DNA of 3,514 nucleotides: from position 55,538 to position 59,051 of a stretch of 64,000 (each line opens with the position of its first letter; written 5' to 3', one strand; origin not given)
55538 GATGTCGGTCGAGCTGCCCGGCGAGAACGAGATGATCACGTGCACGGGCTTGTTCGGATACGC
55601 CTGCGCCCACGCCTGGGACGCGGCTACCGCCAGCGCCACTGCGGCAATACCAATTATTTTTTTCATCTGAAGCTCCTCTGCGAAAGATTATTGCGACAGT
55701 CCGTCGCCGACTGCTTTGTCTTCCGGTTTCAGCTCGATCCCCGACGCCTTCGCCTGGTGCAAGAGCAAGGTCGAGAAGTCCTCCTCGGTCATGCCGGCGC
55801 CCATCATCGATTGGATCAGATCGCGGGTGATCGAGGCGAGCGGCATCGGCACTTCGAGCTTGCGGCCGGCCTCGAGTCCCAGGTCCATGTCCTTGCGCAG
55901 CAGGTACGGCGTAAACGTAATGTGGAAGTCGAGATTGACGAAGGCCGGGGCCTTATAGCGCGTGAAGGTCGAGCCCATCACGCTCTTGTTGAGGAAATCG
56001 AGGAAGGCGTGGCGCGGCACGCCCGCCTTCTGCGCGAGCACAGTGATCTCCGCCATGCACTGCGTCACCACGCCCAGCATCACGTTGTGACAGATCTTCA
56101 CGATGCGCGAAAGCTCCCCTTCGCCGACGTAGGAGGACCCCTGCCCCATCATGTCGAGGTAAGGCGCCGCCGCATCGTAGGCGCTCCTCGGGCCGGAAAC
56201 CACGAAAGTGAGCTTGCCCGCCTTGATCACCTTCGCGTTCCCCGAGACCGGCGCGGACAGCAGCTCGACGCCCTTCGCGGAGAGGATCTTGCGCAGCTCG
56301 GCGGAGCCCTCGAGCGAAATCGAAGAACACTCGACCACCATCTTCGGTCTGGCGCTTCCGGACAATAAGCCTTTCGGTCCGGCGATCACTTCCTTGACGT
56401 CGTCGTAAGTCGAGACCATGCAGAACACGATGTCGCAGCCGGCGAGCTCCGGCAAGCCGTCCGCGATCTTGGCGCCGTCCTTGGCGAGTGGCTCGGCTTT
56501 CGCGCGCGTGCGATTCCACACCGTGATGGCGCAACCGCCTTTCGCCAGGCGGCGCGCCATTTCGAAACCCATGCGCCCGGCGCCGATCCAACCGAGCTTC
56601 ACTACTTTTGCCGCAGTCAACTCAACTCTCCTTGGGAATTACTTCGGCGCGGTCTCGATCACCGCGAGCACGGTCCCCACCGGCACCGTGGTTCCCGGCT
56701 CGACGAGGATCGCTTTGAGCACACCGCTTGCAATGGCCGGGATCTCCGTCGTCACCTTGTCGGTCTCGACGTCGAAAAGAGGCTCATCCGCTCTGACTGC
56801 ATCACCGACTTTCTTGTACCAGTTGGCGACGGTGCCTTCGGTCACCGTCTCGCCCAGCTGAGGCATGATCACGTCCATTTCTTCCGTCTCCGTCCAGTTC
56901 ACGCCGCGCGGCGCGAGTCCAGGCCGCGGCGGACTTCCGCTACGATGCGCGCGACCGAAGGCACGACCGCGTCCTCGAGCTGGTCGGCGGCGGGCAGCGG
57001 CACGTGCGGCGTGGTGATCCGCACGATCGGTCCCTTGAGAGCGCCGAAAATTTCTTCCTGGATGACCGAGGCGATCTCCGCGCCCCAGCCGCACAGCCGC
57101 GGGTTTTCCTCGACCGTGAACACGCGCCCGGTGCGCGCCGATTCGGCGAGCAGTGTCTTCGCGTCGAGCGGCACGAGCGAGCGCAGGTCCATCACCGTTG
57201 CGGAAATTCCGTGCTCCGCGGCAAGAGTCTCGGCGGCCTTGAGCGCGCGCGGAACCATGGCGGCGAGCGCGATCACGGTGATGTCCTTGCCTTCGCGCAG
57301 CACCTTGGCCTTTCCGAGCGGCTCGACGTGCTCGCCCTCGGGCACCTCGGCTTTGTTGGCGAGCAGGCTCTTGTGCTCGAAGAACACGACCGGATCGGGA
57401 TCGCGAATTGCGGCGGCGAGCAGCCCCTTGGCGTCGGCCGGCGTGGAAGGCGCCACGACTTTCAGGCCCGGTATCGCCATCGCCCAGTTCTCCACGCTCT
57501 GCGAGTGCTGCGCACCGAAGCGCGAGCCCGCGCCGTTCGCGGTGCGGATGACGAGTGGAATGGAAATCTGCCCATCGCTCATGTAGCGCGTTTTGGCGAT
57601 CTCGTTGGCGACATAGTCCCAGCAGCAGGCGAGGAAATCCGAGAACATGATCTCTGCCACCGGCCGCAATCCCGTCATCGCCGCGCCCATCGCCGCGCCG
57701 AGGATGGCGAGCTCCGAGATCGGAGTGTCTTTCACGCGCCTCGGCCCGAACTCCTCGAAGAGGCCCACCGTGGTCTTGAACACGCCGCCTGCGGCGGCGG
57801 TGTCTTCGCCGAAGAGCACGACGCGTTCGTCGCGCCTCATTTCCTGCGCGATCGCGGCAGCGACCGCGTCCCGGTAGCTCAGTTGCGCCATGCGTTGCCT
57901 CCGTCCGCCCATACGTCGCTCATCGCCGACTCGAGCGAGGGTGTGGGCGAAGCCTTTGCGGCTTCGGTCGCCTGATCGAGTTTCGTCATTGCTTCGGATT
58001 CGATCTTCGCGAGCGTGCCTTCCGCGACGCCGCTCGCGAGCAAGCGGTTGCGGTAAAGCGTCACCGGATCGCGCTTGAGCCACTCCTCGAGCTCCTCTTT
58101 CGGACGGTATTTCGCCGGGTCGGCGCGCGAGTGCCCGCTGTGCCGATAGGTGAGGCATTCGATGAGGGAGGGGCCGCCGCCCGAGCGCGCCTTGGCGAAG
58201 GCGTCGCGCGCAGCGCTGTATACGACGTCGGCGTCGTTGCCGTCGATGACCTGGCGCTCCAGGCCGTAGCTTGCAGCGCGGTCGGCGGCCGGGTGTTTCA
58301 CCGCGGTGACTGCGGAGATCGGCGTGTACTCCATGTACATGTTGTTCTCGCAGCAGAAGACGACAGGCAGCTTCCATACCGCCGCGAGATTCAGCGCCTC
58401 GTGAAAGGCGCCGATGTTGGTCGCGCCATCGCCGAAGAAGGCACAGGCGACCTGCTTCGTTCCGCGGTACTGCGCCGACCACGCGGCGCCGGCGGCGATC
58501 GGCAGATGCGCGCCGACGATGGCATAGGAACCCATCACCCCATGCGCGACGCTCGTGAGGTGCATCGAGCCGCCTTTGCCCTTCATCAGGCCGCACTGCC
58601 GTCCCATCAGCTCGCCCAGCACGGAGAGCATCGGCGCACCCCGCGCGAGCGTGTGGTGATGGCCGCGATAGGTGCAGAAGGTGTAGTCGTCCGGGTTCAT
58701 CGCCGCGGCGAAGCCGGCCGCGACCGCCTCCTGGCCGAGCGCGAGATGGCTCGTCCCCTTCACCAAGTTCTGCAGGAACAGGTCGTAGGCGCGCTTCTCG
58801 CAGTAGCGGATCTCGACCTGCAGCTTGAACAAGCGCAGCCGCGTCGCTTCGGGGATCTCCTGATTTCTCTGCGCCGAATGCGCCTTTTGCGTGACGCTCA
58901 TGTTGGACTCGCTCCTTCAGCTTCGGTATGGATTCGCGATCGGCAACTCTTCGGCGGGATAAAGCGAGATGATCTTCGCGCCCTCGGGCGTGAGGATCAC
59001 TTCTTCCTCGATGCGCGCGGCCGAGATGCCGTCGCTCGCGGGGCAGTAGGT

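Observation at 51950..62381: Eleven-gene co-directional catabolic array of unknown substrate, framed by beta-ketoadipate-type CoA-transferase and thiolase genes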

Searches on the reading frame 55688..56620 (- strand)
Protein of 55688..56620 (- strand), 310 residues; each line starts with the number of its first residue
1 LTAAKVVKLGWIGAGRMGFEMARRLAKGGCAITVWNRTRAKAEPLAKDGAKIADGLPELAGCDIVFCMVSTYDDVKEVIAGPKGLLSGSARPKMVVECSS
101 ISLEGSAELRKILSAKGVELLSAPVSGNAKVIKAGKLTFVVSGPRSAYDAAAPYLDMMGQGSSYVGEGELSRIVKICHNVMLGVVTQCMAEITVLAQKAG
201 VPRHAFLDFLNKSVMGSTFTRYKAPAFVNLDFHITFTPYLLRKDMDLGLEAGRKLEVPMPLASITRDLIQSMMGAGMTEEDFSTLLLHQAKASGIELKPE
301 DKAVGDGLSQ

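Call 4: search_protein_families(library=pfam, proteins=[window:55688-56620:-], max_evalue=0.001)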
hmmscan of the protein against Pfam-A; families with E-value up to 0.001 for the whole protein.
window:55688-56620:- (310 aa): 6 families
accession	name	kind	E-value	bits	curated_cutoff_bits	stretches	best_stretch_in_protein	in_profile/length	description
PF03446.21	NAD_binding_2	-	2.2e-38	132.3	21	1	8-164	1-159/161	NAD binding domain of 6-phosphogluconate dehydrogenase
PF14833.11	NAD_binding_11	-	6.9e-21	75.2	30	1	173-286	5-119/122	NAD-binding of NADP-dependent 3-hydroxyisobutyrate dehydrogenase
PF01488.26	Shikimate_DH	-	3.3e-07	30.9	24.3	1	9-70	15-84/138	Shikimate / quinate 5-dehydrogenase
PF02826.25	2-Hacid_dh_C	-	8.4e-07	29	25.1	1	8-79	38-109/178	D-isomer specific 2-hydroxyacid dehydrogenase, NAD binding domain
PF03807.23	F420_oxidored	-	6.8e-06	27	21.6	1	8-82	1-79/94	NADP oxidoreductase coenzyme F420-dependent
PF02558.23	ApbA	-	0.0006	19.9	22.2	0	12-54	4-45/150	Ketopantoate reductase PanE/ApbA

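Call 5: search_protein_families(library=ncbifam, proteins=[window:55688-56620:-], max_evalue=0.001)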
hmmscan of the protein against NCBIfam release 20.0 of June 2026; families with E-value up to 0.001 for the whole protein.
window:55688-56620:- (310 aa): 13 families
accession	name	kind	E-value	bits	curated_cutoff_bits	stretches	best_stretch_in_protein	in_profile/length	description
NF008592.0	PRK11559.1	equivalog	4e-49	167.5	397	1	7-298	3-295/296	2-hydroxy-3-oxopropionate reductase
TIGR01505.1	tartro_sem_red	equivalog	1.4e-48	165.6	340.75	1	8-293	1-287/291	2-hydroxy-3-oxopropionate reductase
TIGR01692.1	HIBADH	equivalog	3e-41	141.6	291.6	1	11-285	1-283/288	3-hydroxyisobutyrate dehydrogenase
NF043037.1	ThreonDh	equivalog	4.3e-36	124.8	350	1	8-297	4-292/297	L-threonate dehydrogenase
NF012005.0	PRK15461.1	equivalog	2.1e-28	99.4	348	1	8-295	3-292/298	sulfolactaldehyde 3-reductase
NF011633.0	PRK15059.1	equivalog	4e-26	91.9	451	1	7-286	1-280/292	2-hydroxy-3-oxopropionate reductase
NF007161.0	PRK09599.1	subfamily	1.1e-13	51.1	271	1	8-191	2-189/302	NADP-dependent phosphogluconate dehydrogenase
TIGR00872.1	gnd_rel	equivalog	3.6e-13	49.4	297.2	1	8-192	2-188/299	phosphogluconate dehydrogenase (NAD(+)-dependent, decarboxylating)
NF006765.0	PRK09287.1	equivalog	1.8e-07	30.4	413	1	7-196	4-204/476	NADP-dependent phosphogluconate dehydrogenase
TIGR00873.1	gnd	equivalog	6.3e-07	28.6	426.7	1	9-192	2-196/467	decarboxylating NADP(+)-dependent phosphogluconate dehydrogenase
TIGR01035.1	hemA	equivalog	0.00015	20.9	209.55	1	12-71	186-250/416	glutamyl-tRNA reductase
NF000744.0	PRK00045.1-3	equivalog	0.00018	20.5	429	1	11-49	190-229/447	glutamyl-tRNA reductase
NF000942.0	PRK00094.1-4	subfamily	0.00019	20.8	257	0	8-150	4-144/334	NAD(P)H-dependent glycerol-3-phosphate dehydrogenase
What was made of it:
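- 55688..56620 (-): beta-hydroxyacid dehydrogenase (HIBADH family) of unassigned specificity. It falls below all NCBIfam equivalog cutoffs (calls 4, 5).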

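Call 54: search_solved_structures(query=window:55688-56620:-, max_evalue=1e-25)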
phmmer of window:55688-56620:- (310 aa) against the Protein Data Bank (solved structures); distinct sequences matched with E-value up to 1e-25: 11.
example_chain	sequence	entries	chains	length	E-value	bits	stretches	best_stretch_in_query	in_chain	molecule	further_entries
3pef_A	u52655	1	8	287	4.8e-38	134.3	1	8-285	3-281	6-phosphogluconate dehydrogenase, NAD-binding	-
2uyy_A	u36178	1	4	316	1.7e-36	129.3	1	8-284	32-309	N-PAC PROTEIN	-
3cky_A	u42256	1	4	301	4.8e-36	127.8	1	5-295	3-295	2-hydroxymethyl glutarate dehydrogenase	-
3doj_A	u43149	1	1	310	5.6e-34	121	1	6-286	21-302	Dehydrogenase-like protein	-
3w6u_A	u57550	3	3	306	2.6e-33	118.8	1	7-276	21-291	6-phosphogluconate dehydrogenase, NAD-binding protein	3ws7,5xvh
1vpd_A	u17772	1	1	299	1.2e-32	116.7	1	4-297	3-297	TARTRONATE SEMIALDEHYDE REDUCTASE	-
3w6z_A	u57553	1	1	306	1.8e-32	116.1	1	7-276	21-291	6-phosphogluconate dehydrogenase, NAD-binding protein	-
3pdu_A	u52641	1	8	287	5.9e-32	114.4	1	9-285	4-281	3-hydroxyisobutyrate dehydrogenase family protein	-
3obb_A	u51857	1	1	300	3.3e-28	102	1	8-285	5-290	Probable 3-hydroxyisobutyrate dehydrogenase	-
3q3c_A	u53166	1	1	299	4.6e-28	101.6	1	8-285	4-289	Probable 3-hydroxyisobutyrate dehydrogenase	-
5je8_A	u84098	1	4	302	3e-27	98.9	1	6-286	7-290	3-hydroxyisobutyrate dehydrogenase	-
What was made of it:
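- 55688..56620 (-): The best PDB matches are 3pef, 2uyy, 3cky and 1vpd (call 54).
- Closest known: Enamidase followed by 2-. Same: The HIBADH here matches 3cky at E 5e-36 (call 54).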

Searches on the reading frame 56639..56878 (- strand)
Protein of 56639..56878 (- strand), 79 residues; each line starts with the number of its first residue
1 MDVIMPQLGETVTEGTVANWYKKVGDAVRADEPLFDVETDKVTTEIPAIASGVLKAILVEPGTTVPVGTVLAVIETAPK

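Call 4: search_protein_families(library=pfam, proteins=[window:56639-56878:-], max_evalue=0.001)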
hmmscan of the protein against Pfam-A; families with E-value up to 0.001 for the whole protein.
window:56639-56878:- (79 aa): 2 families
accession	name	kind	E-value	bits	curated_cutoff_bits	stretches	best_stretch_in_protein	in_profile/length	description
PF00364.28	Biotin_lipoyl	-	2.7e-22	78.8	22.1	1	3-74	3-73/73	Biotin-requiring enzyme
PF13533.13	Biotin_lipoyl_2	-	3.9e-05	23.8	29.8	0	48-75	5-32/32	Biotin-lipoyl like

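Call 5: search_protein_families(library=ncbifam, proteins=[window:56639-56878:-], max_evalue=0.001)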
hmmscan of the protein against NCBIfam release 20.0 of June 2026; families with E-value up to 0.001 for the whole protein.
window:56639-56878:- (79 aa): 19 families
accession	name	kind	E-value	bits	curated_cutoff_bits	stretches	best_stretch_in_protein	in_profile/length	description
TIGR02927.1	SucB_Actino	equivalog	2.9e-26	92.4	423.45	1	3-75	5-77/579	2-oxoglutarate dehydrogenase, E2 component, dihydrolipoamide succinyltransferase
NF004309.0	PRK05704.1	equivalog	1.6e-24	87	449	1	2-77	4-79/408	2-oxoglutarate dehydrogenase complex dihydrolipoyllysine-residue succinyltransferase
NF011457.0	PRK14875.1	equivalog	4.4e-23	81.9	307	1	2-77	5-80/372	acetoin dehydrogenase dihydrolipoyllysine-residue acetyltransferase subunit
TIGR01347.1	sucB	equivalog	7.5e-23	81.4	378.65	1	2-76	2-76/404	dihydrolipoyllysine-residue succinyltransferase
NF008814.0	PRK11854.1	equivalog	1.5e-21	76.5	722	1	2-77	107-181/637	pyruvate dehydrogenase complex dihydrolipoyllysine-residue acetyltransferase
NF008854.0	PRK11892.1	equivalog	7.1e-17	61.2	454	1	2-75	4-78/464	pyruvate dehydrogenase complex E1 component subunit beta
TIGR01349.1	PDHac_trf_mito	equivalog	8.3e-16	58.1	445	1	3-76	2-76/437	pyruvate dehydrogenase complex dihydrolipoamide acetyltransferase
TIGR01348.1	PDHac_trf_long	equivalog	5.9e-14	51.5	552.1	1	3-76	3-75/587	dihydrolipoyllysine-residue acetyltransferase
NF006761.0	PRK09282.1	domain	1.8e-07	30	402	1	13-75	528-590/591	pyruvate carboxylase subunit B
NF005457.0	PRK07051.1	equivalog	2e-06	27.9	87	1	18-75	22-79/80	acetyl-CoA carboxylase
NF004173.0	PRK05641.1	equivalog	5.3e-06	27.1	199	1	16-71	94-149/153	putative acetyl-CoA carboxylase biotin carboxyl carrier protein subunit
NF005117.0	PRK06549.1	equivalog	8.6e-06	26.4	159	1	14-74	69-129/130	acetyl-CoA carboxylase biotin carboxyl carrier protein subunit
TIGR01108.1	oadA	equivalog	1.1e-05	24.2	756.5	1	14-71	525-582/582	sodium-extruding oxaloacetate decarboxylase subunit alpha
TIGR02712.1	urea_carbox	equivalog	1.2e-05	23.3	1303.85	1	14-75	1140-1201/1201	urea carboxylase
TIGR00531.1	BCCP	equivalog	3.8e-05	24.2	115.2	1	18-75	98-155/156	acetyl-CoA carboxylase biotin carboxyl carrier protein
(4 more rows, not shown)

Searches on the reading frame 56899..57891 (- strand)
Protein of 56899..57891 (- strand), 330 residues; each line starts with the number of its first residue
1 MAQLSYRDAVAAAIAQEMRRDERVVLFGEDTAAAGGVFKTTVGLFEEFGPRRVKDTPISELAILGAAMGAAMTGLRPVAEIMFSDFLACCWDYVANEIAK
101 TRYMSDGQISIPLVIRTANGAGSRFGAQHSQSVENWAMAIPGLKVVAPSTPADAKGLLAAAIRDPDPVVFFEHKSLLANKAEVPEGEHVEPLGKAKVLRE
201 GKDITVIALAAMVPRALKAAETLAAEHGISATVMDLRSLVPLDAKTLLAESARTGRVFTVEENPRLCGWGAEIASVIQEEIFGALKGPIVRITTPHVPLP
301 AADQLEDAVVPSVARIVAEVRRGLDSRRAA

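Call 4: search_protein_families(library=pfam, proteins=[window:56899-57891:-], max_evalue=0.001)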
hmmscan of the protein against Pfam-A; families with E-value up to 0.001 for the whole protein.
window:56899-57891:- (330 aa): 2 families
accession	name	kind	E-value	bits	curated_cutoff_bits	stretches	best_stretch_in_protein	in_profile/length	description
PF02779.29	Transket_pyr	-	3.2e-45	154.3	27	1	3-178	2-173/174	Transketolase, pyrimidine binding domain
PF02780.25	Transketolase_C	-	4.3e-37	127.2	25.9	1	193-316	1-124/124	Transketolase, C-terminal domain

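Call 5: search_protein_families(library=ncbifam, proteins=[window:56899-57891:-], max_evalue=0.001)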
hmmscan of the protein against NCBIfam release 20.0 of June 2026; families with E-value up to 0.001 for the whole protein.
window:56899-57891:- (330 aa): 7 families
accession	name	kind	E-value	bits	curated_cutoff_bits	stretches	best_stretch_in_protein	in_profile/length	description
NF006667.0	PRK09212.1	subfamily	8.6e-106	353.5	321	1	1-322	1-321/327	pyruvate dehydrogenase complex E1 component subunit beta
NF008854.0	PRK11892.1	equivalog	1.5e-104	350.3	454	1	1-322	139-460/464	pyruvate dehydrogenase complex E1 component subunit beta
TIGR00204.1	dxs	equivalog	2.5e-23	82.4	465.95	1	3-292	309-581/616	1-deoxy-D-xylulose-5-phosphate synthase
NF004559.0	PRK05899.2-5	equivalog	2.7e-20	72.2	488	1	3-321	317-621/627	transketolase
NF008968.0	PRK12315.1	subfamily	2.6e-18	65.6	510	1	4-277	279-537/582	1-deoxy-D-xylulose-5-phosphate synthase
NF003933.0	PRK05444.2-2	equivalog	6.7e-15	54.6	395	1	45-281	329-561/606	1-deoxy-D-xylulose-5-phosphate synthase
NF004556.0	PRK05899.2-2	equivalog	2.8e-12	45.7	575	1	192-280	510-596/639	transketolase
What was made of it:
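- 56899..57891 (-): E1-beta. NF006667 scores 353.5 bits against cutoff 321 (calls 4, 5).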

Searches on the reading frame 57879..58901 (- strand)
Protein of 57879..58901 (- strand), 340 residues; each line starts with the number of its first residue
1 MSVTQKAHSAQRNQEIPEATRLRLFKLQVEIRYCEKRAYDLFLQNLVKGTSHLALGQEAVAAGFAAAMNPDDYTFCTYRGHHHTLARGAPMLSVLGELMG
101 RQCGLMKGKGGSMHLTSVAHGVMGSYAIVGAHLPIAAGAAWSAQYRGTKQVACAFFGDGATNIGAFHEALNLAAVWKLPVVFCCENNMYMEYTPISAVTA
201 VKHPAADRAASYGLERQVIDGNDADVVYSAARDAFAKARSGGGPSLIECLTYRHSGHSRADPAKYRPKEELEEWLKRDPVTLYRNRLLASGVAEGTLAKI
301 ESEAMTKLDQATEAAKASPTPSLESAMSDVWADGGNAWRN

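Call 4: search_protein_families(library=pfam, proteins=[window:57879-58901:-], max_evalue=0.001)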
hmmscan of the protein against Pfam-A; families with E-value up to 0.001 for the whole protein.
window:57879-58901:- (340 aa): 2 families
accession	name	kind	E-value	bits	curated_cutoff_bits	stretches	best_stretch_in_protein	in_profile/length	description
PF00676.26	E1_dh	-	2.7e-75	253.6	22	1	35-323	10-299/300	Dehydrogenase E1 component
PF02775.26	TPP_enzyme_C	-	3.2e-05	24.2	21.9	1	124-249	25-151/151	Thiamine pyrophosphate enzyme, C-terminal TPP binding domain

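Call 5: search_protein_families(library=ncbifam, proteins=[window:57879-58901:-], max_evalue=0.001)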
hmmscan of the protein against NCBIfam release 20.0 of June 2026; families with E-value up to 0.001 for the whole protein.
window:57879-58901:- (340 aa): 3 families
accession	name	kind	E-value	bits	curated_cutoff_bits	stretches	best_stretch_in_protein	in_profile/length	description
TIGR03182.1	PDH_E1_alph_y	equivalog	7.1e-99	330.7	393.85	1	22-331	5-314/315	pyruvate dehydrogenase (acetyl-transferring) E1 component subunit alpha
TIGR03181.1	PDH_E1_alph_x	equivalog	5.6e-71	239.2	411.35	1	11-333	16-329/341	pyruvate dehydrogenase (acetyl-transferring) E1 component subunit alpha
NF004559.0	PRK05899.2-5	equivalog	3.2e-07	29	488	1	129-254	128-250/627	transketolase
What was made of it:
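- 57879..58901 (-): TPP-dependent E1-alpha (PDH/acetoin-DH type). TIGR03182 scores 330.7 bits, below the 393.85 cutoff (calls 4, 5).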

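Call 14: search_solved_structures(query=window:57879-58901:-, max_evalue=1e-20)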
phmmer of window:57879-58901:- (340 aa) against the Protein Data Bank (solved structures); distinct sequences matched with E-value up to 1e-20: 28.
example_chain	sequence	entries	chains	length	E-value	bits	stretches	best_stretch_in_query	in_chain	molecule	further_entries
1ni4_A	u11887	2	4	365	2.2e-62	214.6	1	21-327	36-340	Pyruvate dehydrogenase E1 component: Alpha subunit | Pyruvate dehydrogenase E1 component subunit alpha, somatic form, mitochondrial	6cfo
3exe_A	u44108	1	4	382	2.3e-62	214.5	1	21-327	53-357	Pyruvate dehydrogenase E1 component subunit alpha, somatic form, mitochondrial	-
3exf_A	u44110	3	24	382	2.9e-62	214.2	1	21-327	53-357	Pyruvate dehydrogenase E1 component subunit alpha, somatic form, mitochondrial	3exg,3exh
6cer_A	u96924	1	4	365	5.7e-62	213.2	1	21-327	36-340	Pyruvate dehydrogenase E1 component subunit alpha, somatic form, mitochondrial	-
2ozl_A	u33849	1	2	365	7.9e-62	212.7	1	21-327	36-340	Pyruvate dehydrogenase E1 component alpha subunit, somatic form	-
3exi_A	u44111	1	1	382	8.2e-62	212.7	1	21-327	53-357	Pyruvate dehydrogenase E1 component subunit alpha, somatic form, mitochondrial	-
1um9_A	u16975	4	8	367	4.5e-44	154.4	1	23-333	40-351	2-oxo acid dehydrogenase alpha subunit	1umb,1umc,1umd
2j9f_A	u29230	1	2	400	8.9e-36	127.1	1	14-332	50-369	2-OXOISOVALERATE DEHYDROGENASE ALPHA SUBUNIT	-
1dtw_A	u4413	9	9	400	1.2e-34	123.4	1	14-332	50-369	BRANCHED-CHAIN ALPHA-KETO ACID DEHYDROGENASE ALPHA SUBUNIT | 2-OXOISOVALERATE DEHYDROGENASE ALPHA SUBUNIT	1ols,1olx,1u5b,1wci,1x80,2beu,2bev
2bff_A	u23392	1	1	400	2.2e-34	122.5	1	14-332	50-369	2-OXOISOVALERATE DEHYDROGENASE ALPHA SUBUNIT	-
1x7y_A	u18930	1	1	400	2.7e-34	122.2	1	14-332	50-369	2-oxoisovalerate dehydrogenase alpha subunit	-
1x7w_A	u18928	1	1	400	3.6e-34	121.8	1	14-332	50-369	2-oxoisovalerate dehydrogenase alpha subunit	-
1x7x_A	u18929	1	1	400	3.7e-34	121.8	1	14-332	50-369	2-oxoisovalerate dehydrogenase alpha subunit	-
1x7z_A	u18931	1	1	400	3.7e-34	121.8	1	14-332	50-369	2-oxoisovalerate dehydrogenase alpha subunit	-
3dva_A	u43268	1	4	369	5.1e-34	121.3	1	22-321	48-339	Pyruvate dehydrogenase E1 component subunit alpha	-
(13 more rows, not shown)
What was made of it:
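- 57879..58901 (-): The best PDB match is human PDH E1a (call 14).
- Closest known: Acetoin dehydrogenase enzyme system. Same: TPP-dependent E1-alpha/E1-beta of the same sequence type and a lipoyl-lysine acceptor (calls 4, 5, 14).
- E1a is closest to PDH (call 14).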

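Call 50: find_related_loci(query=window:57879-58901:-, collection=metagenome_contigs, flank=7000)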
Query window:57879-58901:- (340 aa) in metagenome_contigs; peptide patterns used: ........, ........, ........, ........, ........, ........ (x = any residue, [..] = any of these).
429 stretches matched a pattern; 289 encode a relative of the query (tblastn E <= 1e-3); the best 80 are kept; 80 distinct loci.
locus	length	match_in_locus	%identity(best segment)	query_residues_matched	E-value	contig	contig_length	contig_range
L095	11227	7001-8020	99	1-340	0e+0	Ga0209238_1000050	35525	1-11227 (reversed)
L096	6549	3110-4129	99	1-340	0e+0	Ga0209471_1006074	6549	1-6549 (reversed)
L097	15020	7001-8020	95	1-340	0e+0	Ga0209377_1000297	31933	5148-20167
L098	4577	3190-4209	95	1-340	0e+0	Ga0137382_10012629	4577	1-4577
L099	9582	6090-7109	94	1-340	0e+0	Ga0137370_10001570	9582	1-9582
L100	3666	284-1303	94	1-340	0e+0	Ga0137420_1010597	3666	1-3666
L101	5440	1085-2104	94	1-340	0e+0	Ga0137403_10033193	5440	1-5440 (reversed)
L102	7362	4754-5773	94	1-340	0e+0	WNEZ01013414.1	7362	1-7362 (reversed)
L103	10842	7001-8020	93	1-340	0e+0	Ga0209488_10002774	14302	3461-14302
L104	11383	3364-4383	93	1-340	0e+0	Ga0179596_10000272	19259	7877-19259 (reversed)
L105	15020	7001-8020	93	1-340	0e+0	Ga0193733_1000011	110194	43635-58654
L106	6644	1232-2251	94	1-340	0e+0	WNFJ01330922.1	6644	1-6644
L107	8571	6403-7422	94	1-340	0e+0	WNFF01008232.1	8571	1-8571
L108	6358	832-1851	93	1-340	0e+0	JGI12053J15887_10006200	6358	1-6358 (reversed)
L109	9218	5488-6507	94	1-340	0e+0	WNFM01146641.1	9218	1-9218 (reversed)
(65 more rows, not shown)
